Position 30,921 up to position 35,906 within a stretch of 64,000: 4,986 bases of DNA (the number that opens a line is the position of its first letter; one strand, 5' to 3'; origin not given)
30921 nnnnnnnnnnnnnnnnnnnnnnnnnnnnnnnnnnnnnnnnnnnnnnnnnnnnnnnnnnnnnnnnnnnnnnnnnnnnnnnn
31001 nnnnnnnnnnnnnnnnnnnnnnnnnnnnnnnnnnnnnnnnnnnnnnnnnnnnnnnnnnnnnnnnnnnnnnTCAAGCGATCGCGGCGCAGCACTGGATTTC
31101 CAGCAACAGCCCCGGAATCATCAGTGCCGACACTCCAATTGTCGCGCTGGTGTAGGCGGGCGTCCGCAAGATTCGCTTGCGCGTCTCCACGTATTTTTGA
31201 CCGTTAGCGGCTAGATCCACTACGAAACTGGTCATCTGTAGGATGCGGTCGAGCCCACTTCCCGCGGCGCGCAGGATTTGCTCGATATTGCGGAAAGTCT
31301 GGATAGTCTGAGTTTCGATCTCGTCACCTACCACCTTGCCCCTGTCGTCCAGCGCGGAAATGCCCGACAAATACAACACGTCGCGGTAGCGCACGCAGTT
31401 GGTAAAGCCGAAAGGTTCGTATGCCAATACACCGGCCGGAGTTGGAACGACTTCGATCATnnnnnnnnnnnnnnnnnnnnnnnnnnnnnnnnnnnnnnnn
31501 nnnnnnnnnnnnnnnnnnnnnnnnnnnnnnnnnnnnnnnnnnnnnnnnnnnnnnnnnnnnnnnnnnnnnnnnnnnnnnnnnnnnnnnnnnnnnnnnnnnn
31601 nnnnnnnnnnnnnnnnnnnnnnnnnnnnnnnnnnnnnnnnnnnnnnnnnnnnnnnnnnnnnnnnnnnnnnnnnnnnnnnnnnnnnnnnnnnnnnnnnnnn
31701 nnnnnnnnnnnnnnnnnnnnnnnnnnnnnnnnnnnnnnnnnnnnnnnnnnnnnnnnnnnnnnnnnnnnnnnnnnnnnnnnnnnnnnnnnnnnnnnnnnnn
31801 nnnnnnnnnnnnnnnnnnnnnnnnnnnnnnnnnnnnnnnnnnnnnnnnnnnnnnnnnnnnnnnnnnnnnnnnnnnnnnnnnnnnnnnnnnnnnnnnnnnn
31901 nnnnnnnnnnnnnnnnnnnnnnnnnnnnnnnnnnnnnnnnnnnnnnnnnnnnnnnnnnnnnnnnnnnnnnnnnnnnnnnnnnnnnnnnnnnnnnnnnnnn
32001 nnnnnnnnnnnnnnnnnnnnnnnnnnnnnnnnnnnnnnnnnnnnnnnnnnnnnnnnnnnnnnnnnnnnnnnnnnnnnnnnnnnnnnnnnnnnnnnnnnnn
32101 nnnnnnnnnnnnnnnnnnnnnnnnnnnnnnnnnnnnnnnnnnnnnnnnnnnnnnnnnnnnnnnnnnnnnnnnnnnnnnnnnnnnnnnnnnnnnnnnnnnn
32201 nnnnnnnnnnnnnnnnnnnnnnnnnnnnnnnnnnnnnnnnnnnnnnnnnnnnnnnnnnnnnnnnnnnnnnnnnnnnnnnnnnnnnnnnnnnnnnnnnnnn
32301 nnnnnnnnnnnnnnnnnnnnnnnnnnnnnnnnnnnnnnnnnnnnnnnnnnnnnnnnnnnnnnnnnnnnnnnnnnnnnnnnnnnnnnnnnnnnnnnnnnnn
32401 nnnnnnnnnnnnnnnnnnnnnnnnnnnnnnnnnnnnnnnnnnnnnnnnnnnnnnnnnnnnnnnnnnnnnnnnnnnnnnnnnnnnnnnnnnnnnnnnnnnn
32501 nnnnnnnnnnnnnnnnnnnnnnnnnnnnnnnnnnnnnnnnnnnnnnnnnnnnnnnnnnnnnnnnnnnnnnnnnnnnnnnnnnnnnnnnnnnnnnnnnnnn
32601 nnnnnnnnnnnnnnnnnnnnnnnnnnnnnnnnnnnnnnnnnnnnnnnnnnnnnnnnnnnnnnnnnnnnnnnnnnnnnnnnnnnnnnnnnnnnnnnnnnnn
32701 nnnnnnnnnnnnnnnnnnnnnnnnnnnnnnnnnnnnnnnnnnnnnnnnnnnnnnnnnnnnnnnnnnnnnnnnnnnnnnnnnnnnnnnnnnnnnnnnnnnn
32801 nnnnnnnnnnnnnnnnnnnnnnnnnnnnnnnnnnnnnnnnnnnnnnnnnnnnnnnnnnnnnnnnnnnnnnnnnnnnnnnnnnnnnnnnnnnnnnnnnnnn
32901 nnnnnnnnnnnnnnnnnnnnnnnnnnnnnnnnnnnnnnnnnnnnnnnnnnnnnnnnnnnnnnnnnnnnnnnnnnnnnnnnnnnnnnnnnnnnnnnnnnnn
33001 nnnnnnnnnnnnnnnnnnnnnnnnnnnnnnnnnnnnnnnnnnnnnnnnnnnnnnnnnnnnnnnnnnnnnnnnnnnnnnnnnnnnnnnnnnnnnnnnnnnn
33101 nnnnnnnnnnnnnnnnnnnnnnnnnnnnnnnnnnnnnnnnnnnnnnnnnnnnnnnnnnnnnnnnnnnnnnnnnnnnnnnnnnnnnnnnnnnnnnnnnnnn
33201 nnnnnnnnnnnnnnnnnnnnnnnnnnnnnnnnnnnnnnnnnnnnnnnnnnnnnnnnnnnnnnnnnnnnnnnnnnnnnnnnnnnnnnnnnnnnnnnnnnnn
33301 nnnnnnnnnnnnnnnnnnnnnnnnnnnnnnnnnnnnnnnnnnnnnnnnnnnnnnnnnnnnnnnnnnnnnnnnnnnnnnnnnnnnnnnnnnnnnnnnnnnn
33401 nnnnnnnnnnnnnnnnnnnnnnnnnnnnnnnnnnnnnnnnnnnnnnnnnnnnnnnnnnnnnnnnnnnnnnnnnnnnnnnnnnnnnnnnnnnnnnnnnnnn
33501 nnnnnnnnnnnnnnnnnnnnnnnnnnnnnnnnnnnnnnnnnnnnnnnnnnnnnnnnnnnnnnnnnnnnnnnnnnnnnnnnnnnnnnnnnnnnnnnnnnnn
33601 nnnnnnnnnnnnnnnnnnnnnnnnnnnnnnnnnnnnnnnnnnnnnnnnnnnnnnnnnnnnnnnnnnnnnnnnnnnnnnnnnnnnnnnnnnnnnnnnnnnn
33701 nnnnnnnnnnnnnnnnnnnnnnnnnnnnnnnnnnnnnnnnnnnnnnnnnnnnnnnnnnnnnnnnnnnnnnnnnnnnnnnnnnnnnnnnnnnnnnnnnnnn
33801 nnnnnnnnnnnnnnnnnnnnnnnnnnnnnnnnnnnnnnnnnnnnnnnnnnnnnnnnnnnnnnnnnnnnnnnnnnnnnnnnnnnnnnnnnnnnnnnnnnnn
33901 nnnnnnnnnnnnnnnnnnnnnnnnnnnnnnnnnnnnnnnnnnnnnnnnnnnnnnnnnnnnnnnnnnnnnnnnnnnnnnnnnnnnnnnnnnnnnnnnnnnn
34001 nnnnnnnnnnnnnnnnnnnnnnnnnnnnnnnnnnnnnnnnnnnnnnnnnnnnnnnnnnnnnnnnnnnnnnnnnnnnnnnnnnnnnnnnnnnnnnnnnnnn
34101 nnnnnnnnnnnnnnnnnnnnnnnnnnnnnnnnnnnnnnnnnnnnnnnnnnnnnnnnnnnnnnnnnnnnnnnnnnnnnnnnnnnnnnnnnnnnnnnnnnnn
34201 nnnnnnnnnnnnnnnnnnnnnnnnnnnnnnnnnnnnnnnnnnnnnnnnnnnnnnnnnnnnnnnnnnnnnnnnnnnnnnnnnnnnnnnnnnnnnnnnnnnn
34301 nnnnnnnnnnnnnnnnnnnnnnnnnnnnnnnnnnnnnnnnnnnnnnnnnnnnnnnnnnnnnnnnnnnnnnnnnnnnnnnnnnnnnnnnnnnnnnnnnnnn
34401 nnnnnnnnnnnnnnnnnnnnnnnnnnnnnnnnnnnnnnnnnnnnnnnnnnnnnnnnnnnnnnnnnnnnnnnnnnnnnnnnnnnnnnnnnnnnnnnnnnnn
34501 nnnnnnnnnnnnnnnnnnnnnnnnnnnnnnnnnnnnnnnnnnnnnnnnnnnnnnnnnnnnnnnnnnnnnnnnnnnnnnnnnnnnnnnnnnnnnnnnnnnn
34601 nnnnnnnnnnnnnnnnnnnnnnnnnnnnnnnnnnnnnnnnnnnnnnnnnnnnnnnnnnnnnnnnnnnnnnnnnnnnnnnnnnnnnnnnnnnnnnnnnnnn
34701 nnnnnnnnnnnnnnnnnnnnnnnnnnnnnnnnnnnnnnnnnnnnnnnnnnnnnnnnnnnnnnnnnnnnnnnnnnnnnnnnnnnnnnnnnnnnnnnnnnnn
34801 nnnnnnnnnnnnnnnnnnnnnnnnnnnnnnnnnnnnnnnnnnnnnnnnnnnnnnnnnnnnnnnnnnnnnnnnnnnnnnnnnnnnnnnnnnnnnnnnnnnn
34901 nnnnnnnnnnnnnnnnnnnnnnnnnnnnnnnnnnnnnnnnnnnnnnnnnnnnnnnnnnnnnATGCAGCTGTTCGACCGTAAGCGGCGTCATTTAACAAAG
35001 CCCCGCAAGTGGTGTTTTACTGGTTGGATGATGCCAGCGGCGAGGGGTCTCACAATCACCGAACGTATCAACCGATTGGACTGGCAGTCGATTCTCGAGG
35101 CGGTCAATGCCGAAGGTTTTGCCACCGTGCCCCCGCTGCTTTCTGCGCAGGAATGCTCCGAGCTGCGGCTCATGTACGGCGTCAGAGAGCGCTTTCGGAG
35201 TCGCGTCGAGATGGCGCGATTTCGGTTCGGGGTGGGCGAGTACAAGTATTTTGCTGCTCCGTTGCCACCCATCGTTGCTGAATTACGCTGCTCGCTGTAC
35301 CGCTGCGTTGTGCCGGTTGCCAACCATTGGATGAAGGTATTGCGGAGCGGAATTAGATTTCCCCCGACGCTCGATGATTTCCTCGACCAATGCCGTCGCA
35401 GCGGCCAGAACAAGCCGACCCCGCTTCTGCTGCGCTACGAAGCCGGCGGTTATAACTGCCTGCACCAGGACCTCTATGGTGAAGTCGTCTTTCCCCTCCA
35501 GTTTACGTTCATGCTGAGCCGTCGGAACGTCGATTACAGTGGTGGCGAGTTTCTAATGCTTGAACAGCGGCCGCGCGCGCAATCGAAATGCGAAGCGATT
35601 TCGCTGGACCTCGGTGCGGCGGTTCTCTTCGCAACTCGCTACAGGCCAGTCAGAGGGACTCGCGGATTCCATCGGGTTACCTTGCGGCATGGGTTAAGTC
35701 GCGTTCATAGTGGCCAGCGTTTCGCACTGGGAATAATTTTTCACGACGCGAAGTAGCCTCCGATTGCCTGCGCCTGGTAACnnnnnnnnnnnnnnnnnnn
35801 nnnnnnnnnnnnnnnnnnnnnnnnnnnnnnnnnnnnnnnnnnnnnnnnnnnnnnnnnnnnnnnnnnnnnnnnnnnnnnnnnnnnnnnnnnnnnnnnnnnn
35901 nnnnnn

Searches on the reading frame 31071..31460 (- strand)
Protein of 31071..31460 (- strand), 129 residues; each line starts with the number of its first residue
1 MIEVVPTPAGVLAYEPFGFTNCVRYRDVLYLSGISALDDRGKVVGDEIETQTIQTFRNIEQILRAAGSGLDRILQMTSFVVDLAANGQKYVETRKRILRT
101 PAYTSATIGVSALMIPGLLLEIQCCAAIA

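Call 10: search_protein_families(library=pfam, proteins=[window:31071-31460:-])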
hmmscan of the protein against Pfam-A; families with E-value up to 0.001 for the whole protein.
window:31071-31460:- (129 aa): 1 family
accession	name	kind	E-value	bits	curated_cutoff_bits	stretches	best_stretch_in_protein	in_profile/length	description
PF01042.26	Ribonuc_L-PSP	-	9.6e-20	71.2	27.3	1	19-127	11-120/121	Endoribonuclease L-PSP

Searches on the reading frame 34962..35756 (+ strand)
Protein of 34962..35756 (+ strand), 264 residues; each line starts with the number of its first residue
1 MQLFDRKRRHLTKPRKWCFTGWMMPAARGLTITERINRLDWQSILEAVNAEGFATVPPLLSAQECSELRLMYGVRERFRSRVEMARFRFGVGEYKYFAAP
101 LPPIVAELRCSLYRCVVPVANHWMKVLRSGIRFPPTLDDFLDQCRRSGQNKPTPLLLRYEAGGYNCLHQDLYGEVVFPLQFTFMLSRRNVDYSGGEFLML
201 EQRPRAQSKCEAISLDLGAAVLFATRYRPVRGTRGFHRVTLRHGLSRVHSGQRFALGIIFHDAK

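Call 36: search_protein_families(library=pfam, proteins=[window:34962-35756:+])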
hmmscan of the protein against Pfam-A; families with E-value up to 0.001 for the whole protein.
window:34962-35756:+ (264 aa): 2 families
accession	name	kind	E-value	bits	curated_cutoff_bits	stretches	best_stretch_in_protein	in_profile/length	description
PF09859.15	Oxygenase-NA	-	1.6e-75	252.8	26.2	1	92-263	1-172/172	Oxygenase, catalysing oxidative methylation of damaged DNA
PF13640.12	2OG-FeII_Oxy_3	-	3.1e-05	25.3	27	1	156-260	3-97/98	2OG-Fe(II) oxygenase superfamily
